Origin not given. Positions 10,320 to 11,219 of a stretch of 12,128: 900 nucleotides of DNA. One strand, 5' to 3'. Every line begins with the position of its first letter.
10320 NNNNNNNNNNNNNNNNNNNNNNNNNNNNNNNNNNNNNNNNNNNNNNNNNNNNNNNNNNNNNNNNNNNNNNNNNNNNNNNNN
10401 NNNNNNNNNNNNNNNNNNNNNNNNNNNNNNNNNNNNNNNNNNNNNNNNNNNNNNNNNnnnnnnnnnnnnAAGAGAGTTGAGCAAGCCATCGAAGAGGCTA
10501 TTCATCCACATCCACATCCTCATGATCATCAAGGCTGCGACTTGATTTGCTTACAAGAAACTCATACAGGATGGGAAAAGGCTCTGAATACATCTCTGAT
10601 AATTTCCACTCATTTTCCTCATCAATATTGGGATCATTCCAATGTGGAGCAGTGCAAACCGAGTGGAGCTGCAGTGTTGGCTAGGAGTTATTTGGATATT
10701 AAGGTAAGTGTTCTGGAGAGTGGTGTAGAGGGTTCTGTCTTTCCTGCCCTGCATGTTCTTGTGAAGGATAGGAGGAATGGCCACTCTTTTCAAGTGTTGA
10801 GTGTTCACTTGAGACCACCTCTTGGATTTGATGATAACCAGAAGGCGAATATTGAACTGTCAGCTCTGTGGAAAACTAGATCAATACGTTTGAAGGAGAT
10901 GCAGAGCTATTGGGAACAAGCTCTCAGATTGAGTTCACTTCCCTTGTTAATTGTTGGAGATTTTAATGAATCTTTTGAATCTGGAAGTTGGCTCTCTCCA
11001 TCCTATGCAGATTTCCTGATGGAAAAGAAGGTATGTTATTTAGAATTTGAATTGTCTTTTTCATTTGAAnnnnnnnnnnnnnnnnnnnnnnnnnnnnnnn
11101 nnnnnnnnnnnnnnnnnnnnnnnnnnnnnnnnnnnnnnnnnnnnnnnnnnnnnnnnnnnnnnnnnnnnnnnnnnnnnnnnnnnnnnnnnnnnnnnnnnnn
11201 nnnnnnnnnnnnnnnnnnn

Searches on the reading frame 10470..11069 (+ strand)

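Call 16: search_protein_families(library=pfam, proteins=[window:10470-11069:+], max_evalue=0.01)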
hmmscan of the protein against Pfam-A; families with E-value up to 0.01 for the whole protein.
window:10470-11069:+ (200 aa): 1 family
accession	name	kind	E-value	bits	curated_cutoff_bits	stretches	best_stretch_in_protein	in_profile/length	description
PF03372.29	Exo_endo_phos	-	3.9e-08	33.8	24.5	1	15-167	31-156/225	Endonuclease/Exonuclease/phosphatase family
